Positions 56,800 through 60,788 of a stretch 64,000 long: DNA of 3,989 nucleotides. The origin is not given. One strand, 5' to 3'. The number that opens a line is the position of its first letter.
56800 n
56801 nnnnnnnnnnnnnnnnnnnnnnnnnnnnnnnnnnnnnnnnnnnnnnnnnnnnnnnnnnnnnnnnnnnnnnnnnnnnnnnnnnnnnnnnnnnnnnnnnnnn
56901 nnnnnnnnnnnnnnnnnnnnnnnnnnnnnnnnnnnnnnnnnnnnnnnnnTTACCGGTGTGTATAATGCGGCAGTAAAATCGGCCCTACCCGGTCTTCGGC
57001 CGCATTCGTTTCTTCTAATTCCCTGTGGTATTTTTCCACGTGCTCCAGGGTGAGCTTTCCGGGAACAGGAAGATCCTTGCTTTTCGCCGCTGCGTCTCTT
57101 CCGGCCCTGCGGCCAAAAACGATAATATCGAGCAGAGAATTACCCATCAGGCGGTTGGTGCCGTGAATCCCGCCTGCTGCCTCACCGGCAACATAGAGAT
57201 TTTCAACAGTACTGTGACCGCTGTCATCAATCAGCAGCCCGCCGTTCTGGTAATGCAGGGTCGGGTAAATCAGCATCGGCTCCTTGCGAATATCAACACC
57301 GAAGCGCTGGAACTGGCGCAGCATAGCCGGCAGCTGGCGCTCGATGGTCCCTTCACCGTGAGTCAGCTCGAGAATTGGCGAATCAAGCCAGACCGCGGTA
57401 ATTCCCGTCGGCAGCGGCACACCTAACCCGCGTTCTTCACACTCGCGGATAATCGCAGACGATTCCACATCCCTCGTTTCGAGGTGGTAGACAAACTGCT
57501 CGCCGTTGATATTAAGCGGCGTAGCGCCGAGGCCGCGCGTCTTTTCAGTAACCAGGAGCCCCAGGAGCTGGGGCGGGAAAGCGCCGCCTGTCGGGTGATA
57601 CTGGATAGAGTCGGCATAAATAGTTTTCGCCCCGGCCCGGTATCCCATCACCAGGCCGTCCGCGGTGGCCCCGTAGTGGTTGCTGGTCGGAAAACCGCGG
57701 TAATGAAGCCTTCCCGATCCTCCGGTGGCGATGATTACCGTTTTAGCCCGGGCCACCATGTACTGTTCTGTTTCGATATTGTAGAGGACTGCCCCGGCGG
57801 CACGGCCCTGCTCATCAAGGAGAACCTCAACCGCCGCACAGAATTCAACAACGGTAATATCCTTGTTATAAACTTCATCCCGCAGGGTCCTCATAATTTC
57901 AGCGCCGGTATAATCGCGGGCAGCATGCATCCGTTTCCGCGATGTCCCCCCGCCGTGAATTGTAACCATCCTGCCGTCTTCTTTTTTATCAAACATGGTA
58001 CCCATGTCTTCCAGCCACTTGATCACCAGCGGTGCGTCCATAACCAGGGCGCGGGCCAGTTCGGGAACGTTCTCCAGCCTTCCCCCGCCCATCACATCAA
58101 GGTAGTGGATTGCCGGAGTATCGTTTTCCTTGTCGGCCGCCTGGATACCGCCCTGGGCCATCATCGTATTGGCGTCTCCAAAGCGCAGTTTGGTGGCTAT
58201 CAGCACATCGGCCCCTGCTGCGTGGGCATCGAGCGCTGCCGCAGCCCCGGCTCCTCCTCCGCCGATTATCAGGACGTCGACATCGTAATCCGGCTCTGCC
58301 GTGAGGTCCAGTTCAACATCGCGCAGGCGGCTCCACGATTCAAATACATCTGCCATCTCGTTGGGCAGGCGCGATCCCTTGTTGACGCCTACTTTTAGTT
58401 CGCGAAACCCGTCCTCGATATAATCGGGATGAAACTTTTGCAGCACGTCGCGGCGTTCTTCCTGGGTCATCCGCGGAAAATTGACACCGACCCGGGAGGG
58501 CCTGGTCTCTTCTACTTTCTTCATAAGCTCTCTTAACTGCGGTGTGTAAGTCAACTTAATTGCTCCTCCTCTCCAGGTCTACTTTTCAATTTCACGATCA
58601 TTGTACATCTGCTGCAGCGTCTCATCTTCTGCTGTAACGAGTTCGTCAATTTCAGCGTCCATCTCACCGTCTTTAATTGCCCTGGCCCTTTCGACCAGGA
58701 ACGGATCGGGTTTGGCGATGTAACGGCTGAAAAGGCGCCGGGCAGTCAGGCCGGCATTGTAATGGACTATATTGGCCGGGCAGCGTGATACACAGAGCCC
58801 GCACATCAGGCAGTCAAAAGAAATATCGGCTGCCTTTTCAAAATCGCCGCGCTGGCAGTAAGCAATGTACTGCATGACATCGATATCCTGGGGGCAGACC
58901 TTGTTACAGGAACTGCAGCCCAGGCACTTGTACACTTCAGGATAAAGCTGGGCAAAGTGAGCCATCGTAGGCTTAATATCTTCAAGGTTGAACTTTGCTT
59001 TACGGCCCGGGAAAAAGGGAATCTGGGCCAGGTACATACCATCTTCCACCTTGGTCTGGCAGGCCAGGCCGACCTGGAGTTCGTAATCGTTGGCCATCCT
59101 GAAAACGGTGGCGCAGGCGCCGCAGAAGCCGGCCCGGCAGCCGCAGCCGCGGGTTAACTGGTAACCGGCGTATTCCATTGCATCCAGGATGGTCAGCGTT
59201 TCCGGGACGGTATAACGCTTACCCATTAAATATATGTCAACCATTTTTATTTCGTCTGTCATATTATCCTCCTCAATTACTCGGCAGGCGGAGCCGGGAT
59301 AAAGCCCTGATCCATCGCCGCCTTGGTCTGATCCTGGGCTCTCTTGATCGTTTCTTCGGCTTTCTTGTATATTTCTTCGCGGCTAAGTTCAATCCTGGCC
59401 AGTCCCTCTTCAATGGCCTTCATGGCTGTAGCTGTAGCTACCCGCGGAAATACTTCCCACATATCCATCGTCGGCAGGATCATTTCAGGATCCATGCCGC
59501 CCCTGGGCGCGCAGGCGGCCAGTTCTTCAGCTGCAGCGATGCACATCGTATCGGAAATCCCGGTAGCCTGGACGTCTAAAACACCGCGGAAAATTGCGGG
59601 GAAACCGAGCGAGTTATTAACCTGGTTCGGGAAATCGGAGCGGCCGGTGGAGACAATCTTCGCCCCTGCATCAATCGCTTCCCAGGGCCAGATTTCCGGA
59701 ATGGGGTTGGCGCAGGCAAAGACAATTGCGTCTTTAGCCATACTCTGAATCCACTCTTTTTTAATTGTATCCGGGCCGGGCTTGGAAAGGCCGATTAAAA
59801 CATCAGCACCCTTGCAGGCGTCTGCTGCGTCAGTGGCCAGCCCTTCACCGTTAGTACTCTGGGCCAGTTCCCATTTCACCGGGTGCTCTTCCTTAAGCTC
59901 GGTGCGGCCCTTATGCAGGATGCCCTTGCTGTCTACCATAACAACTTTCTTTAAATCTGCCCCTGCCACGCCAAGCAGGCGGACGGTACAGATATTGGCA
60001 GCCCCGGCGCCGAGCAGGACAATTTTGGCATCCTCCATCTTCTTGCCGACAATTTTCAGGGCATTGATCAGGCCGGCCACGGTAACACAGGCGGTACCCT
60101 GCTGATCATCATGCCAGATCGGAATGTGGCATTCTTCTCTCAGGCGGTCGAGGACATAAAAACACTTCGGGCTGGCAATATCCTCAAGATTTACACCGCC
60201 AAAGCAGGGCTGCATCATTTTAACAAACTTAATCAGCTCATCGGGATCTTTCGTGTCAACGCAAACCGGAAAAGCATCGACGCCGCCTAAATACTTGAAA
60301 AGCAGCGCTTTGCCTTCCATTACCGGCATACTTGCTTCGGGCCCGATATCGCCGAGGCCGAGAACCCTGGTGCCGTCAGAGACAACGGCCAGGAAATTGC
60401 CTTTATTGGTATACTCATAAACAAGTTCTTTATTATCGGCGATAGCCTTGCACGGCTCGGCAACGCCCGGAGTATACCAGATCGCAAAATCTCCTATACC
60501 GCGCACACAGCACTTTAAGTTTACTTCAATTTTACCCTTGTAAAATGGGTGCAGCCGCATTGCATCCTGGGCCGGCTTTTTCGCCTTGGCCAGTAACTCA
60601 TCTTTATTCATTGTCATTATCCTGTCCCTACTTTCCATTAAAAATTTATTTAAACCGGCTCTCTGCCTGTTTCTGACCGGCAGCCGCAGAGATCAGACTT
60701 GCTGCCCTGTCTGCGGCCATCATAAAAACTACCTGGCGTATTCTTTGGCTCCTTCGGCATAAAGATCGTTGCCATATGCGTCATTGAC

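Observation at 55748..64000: Contiguous minus-strand catabolic array: porA-porB, then fumA-fumB, malic enzyme, SdhB-like, SdhA-like, CoA-transferase III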

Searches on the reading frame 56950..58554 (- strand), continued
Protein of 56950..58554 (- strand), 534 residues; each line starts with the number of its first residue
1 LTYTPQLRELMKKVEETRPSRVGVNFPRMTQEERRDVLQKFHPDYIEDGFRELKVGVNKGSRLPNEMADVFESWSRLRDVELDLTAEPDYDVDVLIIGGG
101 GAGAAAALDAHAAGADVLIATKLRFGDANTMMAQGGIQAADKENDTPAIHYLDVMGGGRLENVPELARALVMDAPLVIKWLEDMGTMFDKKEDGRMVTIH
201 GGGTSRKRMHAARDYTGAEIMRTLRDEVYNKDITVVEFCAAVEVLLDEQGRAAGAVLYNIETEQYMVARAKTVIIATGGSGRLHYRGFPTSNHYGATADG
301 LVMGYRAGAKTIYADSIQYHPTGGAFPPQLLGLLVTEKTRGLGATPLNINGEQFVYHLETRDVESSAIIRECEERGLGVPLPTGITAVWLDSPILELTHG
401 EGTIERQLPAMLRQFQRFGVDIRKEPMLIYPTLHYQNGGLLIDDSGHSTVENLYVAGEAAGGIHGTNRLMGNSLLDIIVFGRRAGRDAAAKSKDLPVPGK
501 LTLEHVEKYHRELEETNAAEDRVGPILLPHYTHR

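Call 62: search_protein_families(library=pfam, proteins=[L030:1963-2430:+, L030:2446-3315:+, L030:5708-6835:+, L030:6905-7780:+, L030:7911-9572:+, L030:9518-10021:+, L030:10064-10468:+, L030:10499-12034:+, L030:12260-13192:+], max_evalue=0.00001)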
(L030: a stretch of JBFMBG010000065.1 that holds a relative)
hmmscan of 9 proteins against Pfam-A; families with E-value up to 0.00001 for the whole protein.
L030:1963-2430:+ (155 aa): 3 families
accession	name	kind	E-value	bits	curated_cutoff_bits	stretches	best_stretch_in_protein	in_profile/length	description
PF13534.11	Fer4_17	-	7.1e-08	33.3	22.2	1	50-108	2-61/61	4Fe-4S dicluster domain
PF13183.11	Fer4_8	-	1.5e-07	32.3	27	1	50-107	5-68/68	4Fe-4S dicluster domain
PF13187.11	Fer4_9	-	3.4e-07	30.6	27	1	50-106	2-50/52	4Fe-4S dicluster domain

L030:2446-3315:+ (289 aa): 1 family
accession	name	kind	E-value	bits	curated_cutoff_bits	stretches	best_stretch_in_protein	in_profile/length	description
PF02754.22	CCG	-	1.7e-22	79.7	20.6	2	5-86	3-85/85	Cysteine-rich domain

L030:5708-6835:+ (375 aa): 6 families
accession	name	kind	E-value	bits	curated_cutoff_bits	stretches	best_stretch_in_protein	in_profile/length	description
PF08442.15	ATP-grasp_2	-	1.6e-59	201.3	29.5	1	7-197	1-202/202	ATP-grasp domain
PF00549.24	Ligase_CoA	-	1.8e-19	70.6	24.5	1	253-368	2-125/128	CoA-ligase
PF13549.11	ATP-grasp_5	-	6e-14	52.4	27.6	1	7-131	9-136/221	ATP-grasp domain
PF24948.1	Citrate_synth_N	-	1e-13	51.6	83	1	45-220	52-229/232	ATP-citrate synthase ATP-grasp domain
PF01071.24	GARS_A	-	7.2e-08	32.9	27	1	14-122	7-111/194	Phosphoribosylglycinamide synthetase, ATP-grasp (A) domain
PF02786.22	CPSase_L_D2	-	1.8e-07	31.3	19.8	1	15-107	7-97/211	Carbamoyl-phosphate synthase L chain, ATP binding domain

L030:6905-7780:+ (291 aa): 4 families
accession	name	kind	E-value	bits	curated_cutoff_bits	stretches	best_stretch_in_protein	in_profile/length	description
PF02629.25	CoA_binding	-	4.8e-31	107.8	22.3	1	9-102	1-97/97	CoA binding domain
PF00549.24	Ligase_CoA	-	1e-22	81.1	24.5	1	155-273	2-127/128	CoA-ligase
PF13607.11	Succ_CoA_lig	-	1.7e-13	51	27.4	1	148-252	1-105/138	Succinyl-CoA ligase like flavodoxin domain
PF13380.12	CoA_binding_2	-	3.2e-09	37.7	22.8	1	28-131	20-114/116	CoA binding domain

L030:7911-9572:+ (553 aa): 1 family
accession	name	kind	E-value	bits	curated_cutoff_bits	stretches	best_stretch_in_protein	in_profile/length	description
PF01642.28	MM_CoA_mutase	-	1.6e-235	782.9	22.1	1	34-545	2-512/512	Methylmalonyl-CoA mutase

L030:9518-10021:+ (167 aa): 1 family
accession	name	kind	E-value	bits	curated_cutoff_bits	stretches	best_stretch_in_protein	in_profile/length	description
PF02310.24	B12-binding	-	2e-25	89.4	32.1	1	40-153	2-117/121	B12 binding domain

L030:10064-10468:+ (134 aa): 3 families
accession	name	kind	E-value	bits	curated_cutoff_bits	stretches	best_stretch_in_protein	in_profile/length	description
PF13669.12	Glyoxalase_4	-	1.8e-30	105.9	27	1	6-116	1-109/109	Glyoxalase/Bleomycin resistance protein/Dioxygenase superfamily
PF00903.31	Glyoxalase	-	1.4e-25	90.4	20.6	1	4-128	1-120/121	Glyoxalase/Bleomycin resistance protein/Dioxygenase superfamily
PF13468.12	Glyoxalase_3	-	6.4e-10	39.8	25.1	1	5-102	1-102/176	Glyoxalase-like domain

L030:10499-12034:+ (511 aa): 2 families
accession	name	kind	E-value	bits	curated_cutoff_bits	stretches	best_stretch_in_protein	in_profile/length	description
PF01039.27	Carboxyl_trans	-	3.4e-201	669.6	22.3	1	28-509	1-493/493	Carboxyl transferase domain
PF03255.19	ACCA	-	8.5e-10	38.7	23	1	337-445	135-239/310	Acetyl co-enzyme A carboxylase carboxyltransferase-like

L030:12260-13192:+ (310 aa): 2 families
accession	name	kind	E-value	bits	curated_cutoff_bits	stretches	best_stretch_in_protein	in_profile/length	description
PF00056.29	Ldh_1_N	-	9.4e-45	152.6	27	1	7-145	2-141/141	lactate/malate dehydrogenase, NAD binding domain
PF02866.23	Ldh_1_C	-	1.5e-32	113.5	22.6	1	150-306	3-167/174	lactate/malate dehydrogenase, alpha/beta C-terminal domain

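Call 65: fold_search(model_id=the predicted structure, library=pdb)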
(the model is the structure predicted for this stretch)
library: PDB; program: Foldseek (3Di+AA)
matches with E <= 10: 1948; with E <= 0.001: 1181
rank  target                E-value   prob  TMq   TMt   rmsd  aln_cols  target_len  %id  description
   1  1kf6_A                2.2e-29  1.00  0.69  0.64   4.0       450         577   29  E. coli Quinol-Fumarate Reductase with Bound Inhibitor HQNO (released 2002-03-13)
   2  6awf_A                1.0e-28  1.00  0.69  0.64   3.9       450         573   28  Escherichia coli quinol:fumarate reductase crystallized without dicarboxylate (released 2017-12-06)
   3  5vpn_A                1.5e-28  1.00  0.68  0.63   4.0       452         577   28  E. coli Quinol fumarate reductase FrdA E245Q mutation (released 2017-06-21)
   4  7d6x_A                1.5e-28  1.00  0.63  0.57   5.0       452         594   34  Mycobacterium smegmatis Sdh1 complex in the apo form (released 2021-04-07)
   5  9a55_A                1.6e-28  1.00  0.68  0.62   4.2       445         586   28  Integrative model of SDHA-ATPF by crosslinking MS and deep learning (released 2024-09-18)
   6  7d6v_A                2.8e-28  1.00  0.63  0.57   5.2       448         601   35  Mycobacterium smegmatis Sdh1 in complex with UQ1 (released 2021-04-07)
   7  9fzl_2M               5.7e-28  1.00  0.69  0.61   3.4       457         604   30  Perkinsus marinus respiratory supercomplex CII2CIII2CIV2 in an intermediate state (released 2025-07-23)
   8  8b6g_CA               6.3e-28  1.00  0.67  0.60   3.7       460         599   27  Cryo-EM structure of succinate dehydrogenase complex (complex-II) in respiratory supercomplex of Tetrahymena thermoph (released 2023-03-29)
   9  9fq7_2M               6.7e-28  1.00  0.70  0.62   3.5       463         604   30  Perkinsus marinus Respiratory supercomplex CII2CIII2CIV2 in c1 sate (released 2025-07-02)
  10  2fbw_A                6.7e-28  1.00  0.68  0.60   4.1       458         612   30  Avian respiratory complex II with carboxin bound (released 2005-12-20)
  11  1e39                  1.2e-27  1.00  0.61  0.57   7.6       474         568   27  Flavocytochrome C3 from Shewanella frigidimarina histidine 365 mutated to alanine (released 2000-09-18)
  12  1yq3_A                1.5e-27  1.00  0.69  0.60   3.7       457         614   30  Avian respiratory complex ii with oxaloacetate and ubiquinone (released 2005-12-20)
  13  5vpn_E                1.6e-27  1.00  0.68  0.62   4.3       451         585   28  E. coli Quinol fumarate reductase FrdA E245Q mutation (released 2017-06-21)
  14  6myr_A                1.8e-27  1.00  0.68  0.60   3.9       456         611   30  Avian mitochondrial complex II with thiapronil bound (released 2019-10-16)
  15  2h89_A                2.4e-27  1.00  0.69  0.60   4.1       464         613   30  Avian Respiratory Complex II with Malonate Bound (released 2006-06-20)
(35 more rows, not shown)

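Call 77: list_cluster_members(proteins=[window:56950-58554:-, window:58579-59262:-, window:55748-56950:-])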
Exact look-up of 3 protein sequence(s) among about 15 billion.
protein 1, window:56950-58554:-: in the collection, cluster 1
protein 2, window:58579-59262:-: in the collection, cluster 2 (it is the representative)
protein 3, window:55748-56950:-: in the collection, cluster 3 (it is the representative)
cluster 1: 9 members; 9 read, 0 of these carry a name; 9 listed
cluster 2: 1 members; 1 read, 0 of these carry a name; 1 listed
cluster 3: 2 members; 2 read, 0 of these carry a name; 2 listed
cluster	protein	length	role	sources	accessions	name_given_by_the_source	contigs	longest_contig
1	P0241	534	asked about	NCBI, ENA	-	-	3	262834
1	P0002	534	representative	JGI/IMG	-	-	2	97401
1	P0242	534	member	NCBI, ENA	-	-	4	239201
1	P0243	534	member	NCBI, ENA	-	-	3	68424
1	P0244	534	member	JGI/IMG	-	-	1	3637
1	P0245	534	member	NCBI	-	-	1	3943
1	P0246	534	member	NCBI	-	-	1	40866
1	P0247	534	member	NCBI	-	-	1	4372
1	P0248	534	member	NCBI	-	-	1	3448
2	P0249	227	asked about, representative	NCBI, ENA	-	-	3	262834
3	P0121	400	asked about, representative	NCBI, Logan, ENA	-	-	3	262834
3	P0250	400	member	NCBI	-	-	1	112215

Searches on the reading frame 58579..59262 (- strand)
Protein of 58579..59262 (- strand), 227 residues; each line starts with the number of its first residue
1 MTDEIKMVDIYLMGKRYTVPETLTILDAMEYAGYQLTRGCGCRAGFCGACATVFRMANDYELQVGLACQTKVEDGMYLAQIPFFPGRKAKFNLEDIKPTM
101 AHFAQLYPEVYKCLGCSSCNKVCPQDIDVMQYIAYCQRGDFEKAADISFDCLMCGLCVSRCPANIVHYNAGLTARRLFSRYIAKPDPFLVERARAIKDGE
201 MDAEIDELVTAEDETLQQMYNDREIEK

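Call 3: search_protein_families(library=pfam, proteins=[window:58579-59262:-])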
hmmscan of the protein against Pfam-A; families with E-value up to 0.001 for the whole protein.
window:58579-59262:- (227 aa): 11 families
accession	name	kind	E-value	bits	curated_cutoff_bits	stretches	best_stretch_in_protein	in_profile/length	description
PF13183.11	Fer4_8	-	6.6e-08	33.4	27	0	142-165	45-68/68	4Fe-4S dicluster domain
PF13187.11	Fer4_9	-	2e-07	31.4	27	1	112-164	1-50/52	4Fe-4S dicluster domain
PF13237.11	Fer4_10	-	2.8e-07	30.8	25.5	1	112-162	8-53/53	4Fe-4S dicluster domain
PF00111.32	Fer2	-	1.8e-06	28.2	21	1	14-72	5-76/77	2Fe-2S iron-sulfur cluster binding domain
PF12838.12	Fer4_7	-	2.3e-06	28.4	27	1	112-165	1-52/52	4Fe-4S dicluster domain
PF13484.11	Fer4_16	-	1.5e-05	26.1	30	0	151-184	2-36/66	4Fe-4S double cluster binding domain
PF13510.11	Fer2_4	-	1.7e-05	25.2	22.8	1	6-77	2-76/82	2Fe-2S iron-sulfur cluster binding domain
PF00037.32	Fer4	-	1.8e-05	24.8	21.1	0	150-165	7-22/24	4Fe-4S binding domain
PF14691.11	Fer4_20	-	4.6e-05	23.6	25.8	1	105-163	16-77/113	Dihydroprymidine dehydrogenase domain II, 4Fe-4S cluster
PF13534.11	Fer4_17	-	6e-05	24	22.2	0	137-165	32-60/61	4Fe-4S dicluster domain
PF13746.11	Fer4_18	-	0.00023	21.8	27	0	110-131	58-79/114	4Fe-4S dicluster domain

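Call 4: search_protein_families(library=ncbifam, proteins=[window:58579-59262:-])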
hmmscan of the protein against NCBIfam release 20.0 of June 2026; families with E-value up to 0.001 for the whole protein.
window:58579-59262:- (227 aa): 40 families (the best 25 are shown)
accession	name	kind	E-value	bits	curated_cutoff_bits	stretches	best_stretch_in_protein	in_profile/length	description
NF004898.0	PRK06259.1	equivalog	6.7e-14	51.4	385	2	15-81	19-85/488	fumarate reductase (CoM/CoB) subunit TfrB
TIGR00314.1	cdhA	equivalog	1.1e-10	40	781.3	1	100-166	388-454/784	CO dehydrogenase/acetyl-CoA synthase complex subunit alpha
TIGR00384.1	dhsB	subfamily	1.3e-09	37.8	88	1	16-167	16-158/222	succinate dehydrogenase and fumarate reductase iron-sulfur protein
NF040763.1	FeFe_hydrog_A6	exception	4.5e-09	35.2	765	1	104-169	138-208/571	NADH-dependent [FeFe] hydrogenase, group A6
TIGR01945.1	rnfC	subfamily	2e-08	33.2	245.95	1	111-167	363-420/435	RnfABCDGE type electron transport complex subunit C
TIGR01971.1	NuoI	subfamily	2.9e-08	33.3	113.05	1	102-167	33-99/121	NADH-quinone oxidoreductase, chain I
NF004616.0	PRK05950.1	subfamily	1.3e-07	31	228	0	109-138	202-231/238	succinate dehydrogenase iron-sulfur subunit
NF003454.1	PRK05035.1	equivalog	2.4e-07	29.6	345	1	108-165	364-422/556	electron transport complex subunit RsxC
NF042909.1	FMH_DH_FwdF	exception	4.2e-07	29.4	375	1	111-169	15-75/336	tungsten-dependent formylmethanofuran dehydrogenase subunit FwdF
NF009226.0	PRK12576.1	equivalog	2.6e-06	27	344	0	150-185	155-191/317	succinate dehydrogenase/fumarate reductase iron-sulfur subunit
NF040864.1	HgcB_ferredoxin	equivalog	6.8e-06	25.8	99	1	108-173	11-68/93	mercury methylation ferredoxin HgcB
NF004541.0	PRK05888.2-2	equivalog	9.1e-06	25.6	217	1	103-167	55-112/168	NADH-quinone oxidoreductase subunit NuoI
TIGR00403.1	ndhI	equivalog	1e-05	25.2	302.35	1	104-166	55-119/183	NAD(P)H-quinone oxidoreductase subunit I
NF040762.1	Hydr_FeFe_Clost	exception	1.2e-05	24.1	900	0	110-166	143-204/572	ferredoxin hydrogenase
TIGR02512.1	FeFe_hydrog_A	subfamily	1.3e-05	24.2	405.95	1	110-167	6-68/375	[FeFe] hydrogenase, group A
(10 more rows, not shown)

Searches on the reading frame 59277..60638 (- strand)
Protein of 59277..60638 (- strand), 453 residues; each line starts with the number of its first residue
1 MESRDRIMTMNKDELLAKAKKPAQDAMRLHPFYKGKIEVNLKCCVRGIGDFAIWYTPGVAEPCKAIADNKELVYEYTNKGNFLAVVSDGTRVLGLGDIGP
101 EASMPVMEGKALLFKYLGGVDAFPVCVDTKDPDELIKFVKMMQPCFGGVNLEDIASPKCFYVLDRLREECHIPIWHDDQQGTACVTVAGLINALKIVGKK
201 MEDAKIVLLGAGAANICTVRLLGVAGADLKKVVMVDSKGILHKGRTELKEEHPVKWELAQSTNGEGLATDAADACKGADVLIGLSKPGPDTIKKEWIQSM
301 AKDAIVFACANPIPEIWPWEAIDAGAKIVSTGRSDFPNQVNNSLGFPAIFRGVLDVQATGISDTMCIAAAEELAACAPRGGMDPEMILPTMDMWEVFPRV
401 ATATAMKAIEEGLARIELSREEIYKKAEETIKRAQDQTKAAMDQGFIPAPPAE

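Call 3: search_protein_families(library=pfam, proteins=[window:59277-60638:-])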
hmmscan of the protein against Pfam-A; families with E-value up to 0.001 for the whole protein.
window:59277-60638:- (453 aa): 2 families
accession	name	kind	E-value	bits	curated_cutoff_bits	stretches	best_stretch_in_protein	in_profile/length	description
PF00390.24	malic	-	1.4e-29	103.7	23.1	1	49-167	18-182/182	Malic enzyme, N-terminal domain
PF03949.21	Malic_M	-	1.7e-25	90.2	23.5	1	180-407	2-256/258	Malic enzyme, NAD binding domain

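Call 4: search_protein_families(library=ncbifam, proteins=[window:59277-60638:-])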
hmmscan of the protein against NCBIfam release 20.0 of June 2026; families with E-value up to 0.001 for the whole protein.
window:59277-60638:- (453 aa): 3 families
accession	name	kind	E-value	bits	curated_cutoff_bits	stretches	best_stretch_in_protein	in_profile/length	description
NF009501.0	PRK12861.1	subfamily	1.8e-97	327.2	1178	1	21-377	6-356/764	NADP-dependent malic enzyme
NF010052.0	PRK13529.1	subfamily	3.2e-37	128.4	326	1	137-429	230-551/564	oxaloacetate-decarboxylating malate dehydrogenase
NF041582.1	malolactic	exception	2e-21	76.2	850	1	137-419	213-521/536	malolactic enzyme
